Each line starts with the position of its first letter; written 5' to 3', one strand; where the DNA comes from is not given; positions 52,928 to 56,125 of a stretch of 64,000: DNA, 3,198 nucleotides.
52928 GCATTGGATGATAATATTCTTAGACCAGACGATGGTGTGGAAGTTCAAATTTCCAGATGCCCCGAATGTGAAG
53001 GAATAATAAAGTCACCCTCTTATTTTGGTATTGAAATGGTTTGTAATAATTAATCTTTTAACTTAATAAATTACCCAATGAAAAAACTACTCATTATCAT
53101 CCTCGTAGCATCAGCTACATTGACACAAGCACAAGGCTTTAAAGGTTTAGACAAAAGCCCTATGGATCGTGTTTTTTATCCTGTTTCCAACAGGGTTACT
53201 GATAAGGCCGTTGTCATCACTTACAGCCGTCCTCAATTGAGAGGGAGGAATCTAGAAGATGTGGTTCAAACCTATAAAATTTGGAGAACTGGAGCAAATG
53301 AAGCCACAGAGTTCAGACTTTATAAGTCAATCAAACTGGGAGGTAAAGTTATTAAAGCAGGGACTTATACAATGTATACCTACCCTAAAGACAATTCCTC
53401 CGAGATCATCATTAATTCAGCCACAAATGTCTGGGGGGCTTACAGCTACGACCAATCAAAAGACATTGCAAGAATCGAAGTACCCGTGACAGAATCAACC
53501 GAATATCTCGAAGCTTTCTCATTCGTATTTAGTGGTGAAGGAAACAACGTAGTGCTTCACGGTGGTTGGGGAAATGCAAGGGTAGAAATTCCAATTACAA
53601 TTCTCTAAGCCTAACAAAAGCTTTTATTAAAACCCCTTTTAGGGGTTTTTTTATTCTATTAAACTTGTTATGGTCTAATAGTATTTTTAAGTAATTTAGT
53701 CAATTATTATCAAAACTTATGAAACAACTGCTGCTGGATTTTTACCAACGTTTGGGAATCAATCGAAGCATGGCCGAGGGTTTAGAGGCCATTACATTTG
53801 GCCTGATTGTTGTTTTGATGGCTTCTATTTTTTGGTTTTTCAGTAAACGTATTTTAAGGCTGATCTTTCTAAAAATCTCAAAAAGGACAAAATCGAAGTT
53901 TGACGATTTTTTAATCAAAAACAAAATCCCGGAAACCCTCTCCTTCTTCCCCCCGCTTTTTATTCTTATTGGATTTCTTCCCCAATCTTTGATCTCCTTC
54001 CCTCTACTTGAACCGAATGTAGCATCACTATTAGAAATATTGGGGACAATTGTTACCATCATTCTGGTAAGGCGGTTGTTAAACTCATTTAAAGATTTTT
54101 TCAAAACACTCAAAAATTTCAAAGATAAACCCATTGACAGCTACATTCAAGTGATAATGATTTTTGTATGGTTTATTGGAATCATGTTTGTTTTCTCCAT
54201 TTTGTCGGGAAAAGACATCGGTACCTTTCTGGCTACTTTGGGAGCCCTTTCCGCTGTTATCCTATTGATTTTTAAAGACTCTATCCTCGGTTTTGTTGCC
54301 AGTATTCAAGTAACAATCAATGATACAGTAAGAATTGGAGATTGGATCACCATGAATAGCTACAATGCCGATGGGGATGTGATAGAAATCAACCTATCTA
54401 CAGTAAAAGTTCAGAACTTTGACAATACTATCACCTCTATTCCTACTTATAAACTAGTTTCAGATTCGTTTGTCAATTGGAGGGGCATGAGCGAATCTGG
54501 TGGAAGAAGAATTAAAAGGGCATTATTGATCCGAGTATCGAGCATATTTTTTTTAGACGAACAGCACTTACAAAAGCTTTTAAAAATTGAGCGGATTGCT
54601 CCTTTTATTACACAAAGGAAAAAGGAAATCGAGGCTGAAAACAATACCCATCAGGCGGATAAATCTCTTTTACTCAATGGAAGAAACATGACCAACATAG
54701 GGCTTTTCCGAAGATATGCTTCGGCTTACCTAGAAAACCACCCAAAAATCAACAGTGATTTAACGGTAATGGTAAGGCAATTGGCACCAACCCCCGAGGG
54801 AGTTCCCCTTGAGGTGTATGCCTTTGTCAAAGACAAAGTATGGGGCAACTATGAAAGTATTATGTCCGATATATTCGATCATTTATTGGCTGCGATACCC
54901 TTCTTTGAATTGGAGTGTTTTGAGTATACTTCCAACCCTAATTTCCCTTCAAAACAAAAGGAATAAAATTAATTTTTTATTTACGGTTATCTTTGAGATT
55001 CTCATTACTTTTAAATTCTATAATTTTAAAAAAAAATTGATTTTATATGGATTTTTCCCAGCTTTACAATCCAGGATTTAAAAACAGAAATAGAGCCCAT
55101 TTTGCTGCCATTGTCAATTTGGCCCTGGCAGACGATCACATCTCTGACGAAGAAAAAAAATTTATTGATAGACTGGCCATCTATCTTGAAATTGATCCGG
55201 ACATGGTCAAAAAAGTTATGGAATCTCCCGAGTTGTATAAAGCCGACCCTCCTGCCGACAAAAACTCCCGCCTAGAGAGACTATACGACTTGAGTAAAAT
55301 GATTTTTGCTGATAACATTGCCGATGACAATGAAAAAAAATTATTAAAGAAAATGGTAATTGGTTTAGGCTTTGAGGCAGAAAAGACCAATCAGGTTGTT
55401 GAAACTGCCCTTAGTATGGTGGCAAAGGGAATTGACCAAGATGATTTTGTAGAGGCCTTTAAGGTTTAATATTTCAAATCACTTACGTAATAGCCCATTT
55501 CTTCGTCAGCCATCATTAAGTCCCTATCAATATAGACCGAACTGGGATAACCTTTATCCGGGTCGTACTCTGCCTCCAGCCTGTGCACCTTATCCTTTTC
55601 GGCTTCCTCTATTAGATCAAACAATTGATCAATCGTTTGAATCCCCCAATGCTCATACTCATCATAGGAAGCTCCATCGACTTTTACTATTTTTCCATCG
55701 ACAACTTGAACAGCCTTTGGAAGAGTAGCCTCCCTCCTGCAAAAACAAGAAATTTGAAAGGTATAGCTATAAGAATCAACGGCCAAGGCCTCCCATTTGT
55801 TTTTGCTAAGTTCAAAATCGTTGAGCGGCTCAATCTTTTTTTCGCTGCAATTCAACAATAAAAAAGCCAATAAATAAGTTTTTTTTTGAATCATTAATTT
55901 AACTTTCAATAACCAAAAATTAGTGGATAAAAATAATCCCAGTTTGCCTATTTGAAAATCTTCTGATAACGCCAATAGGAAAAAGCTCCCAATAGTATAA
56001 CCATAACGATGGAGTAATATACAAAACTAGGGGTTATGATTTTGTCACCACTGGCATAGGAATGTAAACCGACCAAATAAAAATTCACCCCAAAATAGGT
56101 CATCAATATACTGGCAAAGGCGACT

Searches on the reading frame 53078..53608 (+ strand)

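Call 54: search_protein_families(library=pfam, proteins=[window:53078-53608:+], max_evalue=0.00001)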
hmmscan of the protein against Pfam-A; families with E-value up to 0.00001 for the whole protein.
window:53078-53608:+ (176 aa): 1 family
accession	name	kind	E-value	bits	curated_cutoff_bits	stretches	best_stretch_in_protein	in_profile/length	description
PF11138.13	DUF2911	-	8.9e-40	136.3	27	1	36-173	6-145/145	Protein of unknown function (DUF2911)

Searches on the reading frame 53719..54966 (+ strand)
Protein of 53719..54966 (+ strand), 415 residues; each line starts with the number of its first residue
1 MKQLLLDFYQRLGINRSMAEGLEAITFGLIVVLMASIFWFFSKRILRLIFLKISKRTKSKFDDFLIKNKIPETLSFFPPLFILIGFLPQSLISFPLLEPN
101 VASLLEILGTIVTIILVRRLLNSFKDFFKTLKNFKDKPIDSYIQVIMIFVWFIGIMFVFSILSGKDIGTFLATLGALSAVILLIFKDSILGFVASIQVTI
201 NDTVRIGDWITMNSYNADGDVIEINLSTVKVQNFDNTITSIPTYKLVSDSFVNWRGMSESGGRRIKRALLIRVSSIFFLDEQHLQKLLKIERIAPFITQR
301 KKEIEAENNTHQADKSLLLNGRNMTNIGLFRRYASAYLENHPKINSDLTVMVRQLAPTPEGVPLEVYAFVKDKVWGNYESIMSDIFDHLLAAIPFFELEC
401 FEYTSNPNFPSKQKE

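Call 54: search_protein_families(library=pfam, proteins=[window:53719-54966:+], max_evalue=0.00001)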
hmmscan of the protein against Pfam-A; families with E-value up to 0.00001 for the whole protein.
window:53719-54966:+ (415 aa): 1 family
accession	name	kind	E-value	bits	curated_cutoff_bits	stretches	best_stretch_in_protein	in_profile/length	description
PF00924.24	MS_channel_2nd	-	5.9e-16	58.8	20.2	1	187-255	1-67/68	Mechanosensitive ion channel, beta-domain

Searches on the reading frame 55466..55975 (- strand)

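Call 54: search_protein_families(library=pfam, proteins=[window:55466-55975:-], max_evalue=0.00001)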
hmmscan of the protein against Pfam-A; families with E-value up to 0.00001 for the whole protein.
window:55466-55975:- (169 aa): 1 family
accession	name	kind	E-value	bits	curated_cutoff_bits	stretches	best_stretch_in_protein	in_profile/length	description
PF19671.4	DUF6174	-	2.3e-32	112.3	23.8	1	55-168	3-121/122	Family of unknown function (DUF6174)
